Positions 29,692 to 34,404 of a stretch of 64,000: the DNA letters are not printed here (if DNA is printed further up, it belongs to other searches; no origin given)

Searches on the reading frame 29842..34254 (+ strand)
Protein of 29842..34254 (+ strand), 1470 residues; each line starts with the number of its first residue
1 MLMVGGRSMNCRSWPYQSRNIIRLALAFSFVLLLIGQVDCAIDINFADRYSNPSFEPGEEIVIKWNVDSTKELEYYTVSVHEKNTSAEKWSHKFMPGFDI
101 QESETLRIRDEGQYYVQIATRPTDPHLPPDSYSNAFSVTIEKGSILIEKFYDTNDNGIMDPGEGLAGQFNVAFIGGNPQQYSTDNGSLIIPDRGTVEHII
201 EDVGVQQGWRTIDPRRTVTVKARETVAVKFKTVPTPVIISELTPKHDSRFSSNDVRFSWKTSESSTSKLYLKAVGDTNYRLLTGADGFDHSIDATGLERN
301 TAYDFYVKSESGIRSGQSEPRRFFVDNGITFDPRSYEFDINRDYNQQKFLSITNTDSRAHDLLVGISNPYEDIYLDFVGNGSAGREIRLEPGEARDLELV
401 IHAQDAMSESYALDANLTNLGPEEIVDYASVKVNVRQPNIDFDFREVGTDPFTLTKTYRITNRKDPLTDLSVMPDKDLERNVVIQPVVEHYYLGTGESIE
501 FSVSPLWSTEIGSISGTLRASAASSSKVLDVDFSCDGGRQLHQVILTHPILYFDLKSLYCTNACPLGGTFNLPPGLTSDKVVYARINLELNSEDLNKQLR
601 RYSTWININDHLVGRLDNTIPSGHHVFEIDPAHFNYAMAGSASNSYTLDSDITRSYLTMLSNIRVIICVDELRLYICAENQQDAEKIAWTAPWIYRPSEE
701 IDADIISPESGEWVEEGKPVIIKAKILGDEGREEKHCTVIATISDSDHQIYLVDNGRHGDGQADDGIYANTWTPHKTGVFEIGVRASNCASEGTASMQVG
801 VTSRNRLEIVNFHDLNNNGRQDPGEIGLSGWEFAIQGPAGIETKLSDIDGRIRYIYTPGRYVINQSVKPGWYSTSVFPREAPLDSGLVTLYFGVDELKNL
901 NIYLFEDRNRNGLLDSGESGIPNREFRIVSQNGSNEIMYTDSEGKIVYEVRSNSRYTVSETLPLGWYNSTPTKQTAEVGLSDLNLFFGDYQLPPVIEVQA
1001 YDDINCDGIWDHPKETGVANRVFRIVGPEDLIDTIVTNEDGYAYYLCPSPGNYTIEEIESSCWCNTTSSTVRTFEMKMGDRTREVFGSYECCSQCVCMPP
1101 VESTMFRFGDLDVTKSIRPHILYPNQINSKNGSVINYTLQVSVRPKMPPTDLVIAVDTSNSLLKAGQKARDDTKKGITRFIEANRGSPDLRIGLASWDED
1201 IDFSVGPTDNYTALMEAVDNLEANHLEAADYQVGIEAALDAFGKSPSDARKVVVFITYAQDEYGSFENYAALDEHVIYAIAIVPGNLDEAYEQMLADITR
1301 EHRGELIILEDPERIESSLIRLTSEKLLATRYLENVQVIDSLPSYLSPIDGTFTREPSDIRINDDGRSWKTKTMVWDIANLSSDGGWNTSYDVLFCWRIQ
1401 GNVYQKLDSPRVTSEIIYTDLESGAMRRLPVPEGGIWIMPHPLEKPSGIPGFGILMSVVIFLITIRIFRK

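Call 37: search_protein_families(library=pfam, proteins=[window:29842-34254:+], max_evalue=0.001)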
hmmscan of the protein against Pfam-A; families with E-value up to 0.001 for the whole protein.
window:29842-34254:+ (1470 aa): 5 families
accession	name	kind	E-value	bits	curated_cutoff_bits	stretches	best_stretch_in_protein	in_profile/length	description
PF17210.9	SdrD_B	-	2.3e-18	66.8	29.7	1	903-976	6-79/112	SdrD B-like domain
PF13519.12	VWA_2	-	9e-10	39.6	27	1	1152-1257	1-104/107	von Willebrand factor type A domain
PF00092.34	VWA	-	1.7e-06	28.8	23.8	1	1151-1312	1-165/174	von Willebrand factor type A domain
PF17802.7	SpaA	-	1.9e-05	25.1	23.1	0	918-978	13-76/91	Prealbumin-like fold domain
PF16656.11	Pur_ac_phosph_N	-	0.00042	21.3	30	0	252-323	12-91/93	Purple acid Phosphatase, N-terminal domain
